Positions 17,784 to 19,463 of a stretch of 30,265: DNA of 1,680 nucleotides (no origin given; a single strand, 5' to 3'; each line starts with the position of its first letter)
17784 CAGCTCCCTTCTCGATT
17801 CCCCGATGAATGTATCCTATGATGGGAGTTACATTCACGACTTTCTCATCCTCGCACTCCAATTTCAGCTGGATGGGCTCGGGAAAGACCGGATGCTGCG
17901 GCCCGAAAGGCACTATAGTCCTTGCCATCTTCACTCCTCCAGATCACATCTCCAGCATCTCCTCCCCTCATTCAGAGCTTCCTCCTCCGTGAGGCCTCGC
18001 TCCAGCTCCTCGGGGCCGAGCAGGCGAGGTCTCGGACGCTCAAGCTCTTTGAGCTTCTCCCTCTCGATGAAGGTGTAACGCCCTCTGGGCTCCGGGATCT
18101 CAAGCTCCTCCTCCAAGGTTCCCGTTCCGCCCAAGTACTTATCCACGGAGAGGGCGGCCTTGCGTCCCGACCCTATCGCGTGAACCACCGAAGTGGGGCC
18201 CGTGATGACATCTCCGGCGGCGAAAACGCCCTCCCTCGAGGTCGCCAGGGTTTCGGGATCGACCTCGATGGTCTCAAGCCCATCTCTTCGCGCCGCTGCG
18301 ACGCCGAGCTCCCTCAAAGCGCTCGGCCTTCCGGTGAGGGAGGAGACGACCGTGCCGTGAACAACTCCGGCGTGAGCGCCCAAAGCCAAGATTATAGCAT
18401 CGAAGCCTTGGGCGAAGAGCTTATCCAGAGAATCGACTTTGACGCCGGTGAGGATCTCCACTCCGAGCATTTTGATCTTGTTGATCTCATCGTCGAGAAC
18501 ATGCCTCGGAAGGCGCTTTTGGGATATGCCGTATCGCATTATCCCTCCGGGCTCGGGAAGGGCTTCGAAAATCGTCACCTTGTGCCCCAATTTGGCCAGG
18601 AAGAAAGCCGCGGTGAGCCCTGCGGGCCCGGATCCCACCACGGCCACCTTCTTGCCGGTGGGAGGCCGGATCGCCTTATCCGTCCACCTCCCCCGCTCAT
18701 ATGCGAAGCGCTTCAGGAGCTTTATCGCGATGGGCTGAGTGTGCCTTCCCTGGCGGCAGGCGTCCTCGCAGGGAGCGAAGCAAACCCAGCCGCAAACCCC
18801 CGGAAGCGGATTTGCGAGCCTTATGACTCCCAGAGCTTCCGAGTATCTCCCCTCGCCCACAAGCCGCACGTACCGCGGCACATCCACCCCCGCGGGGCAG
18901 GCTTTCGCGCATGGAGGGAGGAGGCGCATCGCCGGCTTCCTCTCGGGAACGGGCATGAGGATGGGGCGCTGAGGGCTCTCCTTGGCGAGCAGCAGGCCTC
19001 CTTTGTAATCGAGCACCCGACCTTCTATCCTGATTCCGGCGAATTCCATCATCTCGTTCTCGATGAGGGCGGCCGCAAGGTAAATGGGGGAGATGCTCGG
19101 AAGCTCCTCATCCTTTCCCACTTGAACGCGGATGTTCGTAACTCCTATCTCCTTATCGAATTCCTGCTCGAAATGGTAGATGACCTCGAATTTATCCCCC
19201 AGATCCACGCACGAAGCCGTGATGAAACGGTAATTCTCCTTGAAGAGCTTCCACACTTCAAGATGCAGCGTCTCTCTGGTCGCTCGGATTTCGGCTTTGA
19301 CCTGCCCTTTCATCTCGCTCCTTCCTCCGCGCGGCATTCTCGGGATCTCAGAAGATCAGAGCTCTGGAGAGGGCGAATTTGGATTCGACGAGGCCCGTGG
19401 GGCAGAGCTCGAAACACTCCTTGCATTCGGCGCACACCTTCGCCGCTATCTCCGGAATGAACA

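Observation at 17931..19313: Hydrogenase EchD subunit fused to a GltD/NfnB-like 2x[4Fe-4S]-FAD module lacking the NAD(P)H-binding domain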

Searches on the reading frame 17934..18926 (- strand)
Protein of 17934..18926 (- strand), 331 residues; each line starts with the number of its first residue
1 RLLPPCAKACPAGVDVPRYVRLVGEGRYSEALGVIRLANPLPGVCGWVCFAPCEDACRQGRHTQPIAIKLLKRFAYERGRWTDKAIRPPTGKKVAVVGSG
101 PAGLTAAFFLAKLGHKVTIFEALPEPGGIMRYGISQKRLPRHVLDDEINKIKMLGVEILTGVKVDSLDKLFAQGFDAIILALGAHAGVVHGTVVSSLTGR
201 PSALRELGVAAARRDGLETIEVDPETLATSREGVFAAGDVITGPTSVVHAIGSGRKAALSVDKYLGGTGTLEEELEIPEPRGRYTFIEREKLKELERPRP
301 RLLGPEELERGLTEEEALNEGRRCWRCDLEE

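Call 47: search_solved_structures(query=window:17934-18926:-, max_evalue=1e-30, show_alignments=5)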
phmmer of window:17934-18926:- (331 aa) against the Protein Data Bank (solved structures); distinct sequences matched with E-value up to 1e-30: 7.
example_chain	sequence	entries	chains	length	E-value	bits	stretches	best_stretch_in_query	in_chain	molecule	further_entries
9bov_A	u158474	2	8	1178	5.1e-60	206.9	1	4-191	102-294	Molybdopterin oxidoreductase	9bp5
8oh5_C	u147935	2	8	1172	1.4e-56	195.6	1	4-185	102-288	Formate dehydrogenase-O, major subunit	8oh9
9n5u_A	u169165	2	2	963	8.9e-55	189.6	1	3-186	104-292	NfnA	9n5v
4ylf_B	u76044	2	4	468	8.1e-48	166.8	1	5-202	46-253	Dihydropyrimidine dehydrogenase subunit A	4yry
5vj7_A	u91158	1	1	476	5e-44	154.3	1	4-186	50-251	Oxidoreductase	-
5jca_L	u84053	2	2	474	4.6e-41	144.6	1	4-187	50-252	NADH-dependent Ferredoxin:NADP Oxidoreductase (NfnI) subunit alpha | NADH-dependent Ferredoxin:NADP Oxidoreductase subunit alpha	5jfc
7mfm_I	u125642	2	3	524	2.4e-36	129.1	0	8-185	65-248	Glutamate synthase (NADPH) small chain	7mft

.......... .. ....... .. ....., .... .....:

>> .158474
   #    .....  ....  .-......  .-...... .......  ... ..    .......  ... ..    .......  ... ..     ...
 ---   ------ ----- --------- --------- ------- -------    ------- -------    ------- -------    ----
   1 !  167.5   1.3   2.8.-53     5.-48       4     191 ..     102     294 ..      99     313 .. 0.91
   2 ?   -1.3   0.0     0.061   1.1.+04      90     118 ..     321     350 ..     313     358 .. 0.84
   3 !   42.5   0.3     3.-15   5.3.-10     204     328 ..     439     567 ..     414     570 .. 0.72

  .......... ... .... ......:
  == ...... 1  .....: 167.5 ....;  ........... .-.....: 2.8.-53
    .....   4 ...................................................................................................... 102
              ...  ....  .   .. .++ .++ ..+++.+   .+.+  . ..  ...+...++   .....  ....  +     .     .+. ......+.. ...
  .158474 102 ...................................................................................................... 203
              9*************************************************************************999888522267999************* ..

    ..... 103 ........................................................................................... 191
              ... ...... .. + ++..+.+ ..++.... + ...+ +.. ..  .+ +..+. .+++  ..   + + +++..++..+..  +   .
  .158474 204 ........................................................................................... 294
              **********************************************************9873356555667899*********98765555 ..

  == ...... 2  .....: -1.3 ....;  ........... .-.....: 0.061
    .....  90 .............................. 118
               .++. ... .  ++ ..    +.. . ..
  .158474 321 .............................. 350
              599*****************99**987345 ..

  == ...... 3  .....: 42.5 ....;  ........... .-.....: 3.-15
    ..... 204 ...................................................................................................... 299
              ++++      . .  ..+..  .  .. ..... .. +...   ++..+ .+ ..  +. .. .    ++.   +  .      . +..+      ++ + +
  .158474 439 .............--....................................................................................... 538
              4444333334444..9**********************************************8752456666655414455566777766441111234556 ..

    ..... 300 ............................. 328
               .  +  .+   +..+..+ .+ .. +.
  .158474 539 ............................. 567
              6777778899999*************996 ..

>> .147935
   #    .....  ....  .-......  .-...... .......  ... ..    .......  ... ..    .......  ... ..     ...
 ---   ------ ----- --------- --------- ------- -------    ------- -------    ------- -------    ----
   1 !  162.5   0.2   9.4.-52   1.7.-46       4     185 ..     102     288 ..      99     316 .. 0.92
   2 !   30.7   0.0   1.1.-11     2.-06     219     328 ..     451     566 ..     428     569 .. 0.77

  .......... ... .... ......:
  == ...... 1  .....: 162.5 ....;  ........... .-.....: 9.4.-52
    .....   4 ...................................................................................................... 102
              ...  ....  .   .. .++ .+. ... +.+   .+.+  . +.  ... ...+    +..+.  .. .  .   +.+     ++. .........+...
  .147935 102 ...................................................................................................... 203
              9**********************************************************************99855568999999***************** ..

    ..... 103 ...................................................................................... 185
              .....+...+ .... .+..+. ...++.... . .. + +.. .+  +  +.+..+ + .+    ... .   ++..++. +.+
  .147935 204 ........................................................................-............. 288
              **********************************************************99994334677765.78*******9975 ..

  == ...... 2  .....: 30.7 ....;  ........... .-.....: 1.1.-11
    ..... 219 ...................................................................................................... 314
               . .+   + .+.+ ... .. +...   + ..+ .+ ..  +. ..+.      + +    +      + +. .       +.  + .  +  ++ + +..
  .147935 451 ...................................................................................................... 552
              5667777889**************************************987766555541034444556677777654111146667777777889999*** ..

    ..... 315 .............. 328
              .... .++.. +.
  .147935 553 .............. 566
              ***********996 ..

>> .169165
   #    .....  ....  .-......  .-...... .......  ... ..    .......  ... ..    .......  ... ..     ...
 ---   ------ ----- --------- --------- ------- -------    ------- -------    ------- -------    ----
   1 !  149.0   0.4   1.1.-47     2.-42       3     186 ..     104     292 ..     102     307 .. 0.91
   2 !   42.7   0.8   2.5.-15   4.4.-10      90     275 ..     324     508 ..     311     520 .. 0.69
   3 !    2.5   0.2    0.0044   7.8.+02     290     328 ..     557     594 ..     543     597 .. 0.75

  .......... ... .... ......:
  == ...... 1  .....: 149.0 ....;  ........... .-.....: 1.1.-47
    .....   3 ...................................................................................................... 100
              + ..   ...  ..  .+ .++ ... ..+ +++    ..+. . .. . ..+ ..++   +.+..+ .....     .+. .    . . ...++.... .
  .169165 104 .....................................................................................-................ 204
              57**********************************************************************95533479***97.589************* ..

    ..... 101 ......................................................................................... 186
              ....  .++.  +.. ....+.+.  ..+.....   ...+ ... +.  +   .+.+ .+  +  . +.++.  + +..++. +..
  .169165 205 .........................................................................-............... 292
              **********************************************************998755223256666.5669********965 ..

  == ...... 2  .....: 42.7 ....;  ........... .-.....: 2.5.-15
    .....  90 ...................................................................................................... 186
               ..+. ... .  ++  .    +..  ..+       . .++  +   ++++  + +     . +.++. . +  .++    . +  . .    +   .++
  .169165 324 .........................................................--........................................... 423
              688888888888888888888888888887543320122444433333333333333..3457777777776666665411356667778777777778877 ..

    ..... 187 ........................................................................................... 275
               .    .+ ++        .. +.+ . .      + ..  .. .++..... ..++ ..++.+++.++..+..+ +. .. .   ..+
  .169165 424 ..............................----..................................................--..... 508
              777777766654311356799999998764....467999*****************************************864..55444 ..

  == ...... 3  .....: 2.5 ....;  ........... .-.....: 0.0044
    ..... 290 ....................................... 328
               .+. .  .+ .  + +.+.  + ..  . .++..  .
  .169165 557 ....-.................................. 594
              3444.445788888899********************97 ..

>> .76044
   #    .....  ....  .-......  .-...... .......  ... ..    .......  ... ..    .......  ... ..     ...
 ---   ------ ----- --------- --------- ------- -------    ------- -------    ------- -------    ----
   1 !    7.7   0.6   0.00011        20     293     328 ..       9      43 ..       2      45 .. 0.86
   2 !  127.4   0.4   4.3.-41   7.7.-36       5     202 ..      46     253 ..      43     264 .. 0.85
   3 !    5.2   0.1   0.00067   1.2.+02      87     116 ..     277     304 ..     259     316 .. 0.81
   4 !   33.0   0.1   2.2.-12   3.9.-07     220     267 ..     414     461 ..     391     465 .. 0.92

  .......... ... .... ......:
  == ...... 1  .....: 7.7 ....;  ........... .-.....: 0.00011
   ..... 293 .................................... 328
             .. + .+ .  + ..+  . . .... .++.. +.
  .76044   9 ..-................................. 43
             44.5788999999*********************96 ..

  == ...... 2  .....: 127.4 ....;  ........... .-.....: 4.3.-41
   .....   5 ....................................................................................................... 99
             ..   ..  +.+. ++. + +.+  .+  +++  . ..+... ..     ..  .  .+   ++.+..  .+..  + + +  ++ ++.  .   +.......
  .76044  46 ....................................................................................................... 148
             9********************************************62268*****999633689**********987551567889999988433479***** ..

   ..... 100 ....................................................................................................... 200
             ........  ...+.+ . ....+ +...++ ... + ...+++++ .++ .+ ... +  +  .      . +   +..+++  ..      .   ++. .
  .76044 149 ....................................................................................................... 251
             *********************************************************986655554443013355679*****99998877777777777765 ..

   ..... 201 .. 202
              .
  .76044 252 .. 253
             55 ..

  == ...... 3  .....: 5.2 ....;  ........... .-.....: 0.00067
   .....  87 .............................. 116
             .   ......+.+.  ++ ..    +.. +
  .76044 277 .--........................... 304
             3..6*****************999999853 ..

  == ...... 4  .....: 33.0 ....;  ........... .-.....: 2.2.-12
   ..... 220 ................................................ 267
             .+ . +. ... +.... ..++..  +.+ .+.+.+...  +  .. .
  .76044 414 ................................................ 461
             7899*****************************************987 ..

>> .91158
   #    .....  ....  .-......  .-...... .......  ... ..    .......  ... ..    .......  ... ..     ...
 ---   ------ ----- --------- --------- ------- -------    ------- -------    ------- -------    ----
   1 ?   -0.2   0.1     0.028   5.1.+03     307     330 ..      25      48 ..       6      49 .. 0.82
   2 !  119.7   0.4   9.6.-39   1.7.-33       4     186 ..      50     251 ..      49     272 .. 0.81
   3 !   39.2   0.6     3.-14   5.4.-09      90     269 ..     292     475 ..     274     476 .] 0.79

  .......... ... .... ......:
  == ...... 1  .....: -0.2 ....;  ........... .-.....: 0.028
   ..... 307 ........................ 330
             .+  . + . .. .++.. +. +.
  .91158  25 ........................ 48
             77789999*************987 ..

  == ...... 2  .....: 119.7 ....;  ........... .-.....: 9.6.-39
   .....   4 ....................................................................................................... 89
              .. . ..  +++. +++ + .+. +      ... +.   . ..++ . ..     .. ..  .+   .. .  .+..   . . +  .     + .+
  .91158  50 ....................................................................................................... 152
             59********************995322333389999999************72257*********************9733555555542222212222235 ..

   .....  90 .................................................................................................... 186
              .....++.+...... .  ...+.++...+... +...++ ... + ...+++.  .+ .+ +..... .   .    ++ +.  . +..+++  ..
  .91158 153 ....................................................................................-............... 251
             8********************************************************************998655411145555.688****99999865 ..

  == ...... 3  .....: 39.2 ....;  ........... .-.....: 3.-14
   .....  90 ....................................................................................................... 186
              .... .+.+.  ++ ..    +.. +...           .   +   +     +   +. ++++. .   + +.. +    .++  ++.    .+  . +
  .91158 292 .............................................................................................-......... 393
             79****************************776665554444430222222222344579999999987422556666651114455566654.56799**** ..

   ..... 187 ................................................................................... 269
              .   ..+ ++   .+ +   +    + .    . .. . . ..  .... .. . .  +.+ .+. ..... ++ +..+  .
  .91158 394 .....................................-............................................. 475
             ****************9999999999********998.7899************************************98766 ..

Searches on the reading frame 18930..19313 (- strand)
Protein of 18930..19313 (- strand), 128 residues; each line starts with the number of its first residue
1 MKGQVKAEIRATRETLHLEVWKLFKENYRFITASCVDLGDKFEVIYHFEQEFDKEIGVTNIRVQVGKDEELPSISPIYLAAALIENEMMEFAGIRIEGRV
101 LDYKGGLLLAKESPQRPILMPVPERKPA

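Call 24: find_related_loci(query=A2, collection=metagenome_contigs, flank=10000)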
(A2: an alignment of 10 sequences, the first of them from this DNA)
Query A2 (128 aa) in metagenome_contigs; peptide patterns used: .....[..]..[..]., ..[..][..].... (x = any residue, [..] = any of these).
229 stretches matched a pattern; 141 encode a relative of the query (tblastn E <= 1e-3); the best 80 are kept; 80 distinct loci.
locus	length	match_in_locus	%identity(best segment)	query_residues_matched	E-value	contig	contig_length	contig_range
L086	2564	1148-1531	100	1-128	8e-86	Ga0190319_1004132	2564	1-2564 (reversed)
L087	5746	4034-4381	53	12-125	2e-36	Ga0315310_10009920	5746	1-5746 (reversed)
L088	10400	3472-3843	50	4-125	3e-36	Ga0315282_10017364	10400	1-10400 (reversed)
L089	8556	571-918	51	12-125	7e-35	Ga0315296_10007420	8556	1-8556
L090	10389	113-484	48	4-125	9e-35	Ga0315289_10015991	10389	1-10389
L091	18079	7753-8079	53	19-125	3e-34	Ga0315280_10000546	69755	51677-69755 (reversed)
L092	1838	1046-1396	53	8-127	2e-34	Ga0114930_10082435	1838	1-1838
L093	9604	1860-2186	53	19-125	8e-34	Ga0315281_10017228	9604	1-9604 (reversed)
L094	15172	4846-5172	53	19-125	5e-33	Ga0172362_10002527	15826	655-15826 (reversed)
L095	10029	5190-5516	53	19-125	5e-33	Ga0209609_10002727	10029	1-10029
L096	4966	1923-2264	48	4-119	2e-32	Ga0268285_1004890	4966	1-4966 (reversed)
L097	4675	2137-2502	49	4-128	3e-32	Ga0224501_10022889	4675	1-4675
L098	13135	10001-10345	50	8-123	3e-32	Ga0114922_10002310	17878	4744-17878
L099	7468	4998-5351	48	5-123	4e-31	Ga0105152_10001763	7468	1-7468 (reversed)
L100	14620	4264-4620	48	4-123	4e-30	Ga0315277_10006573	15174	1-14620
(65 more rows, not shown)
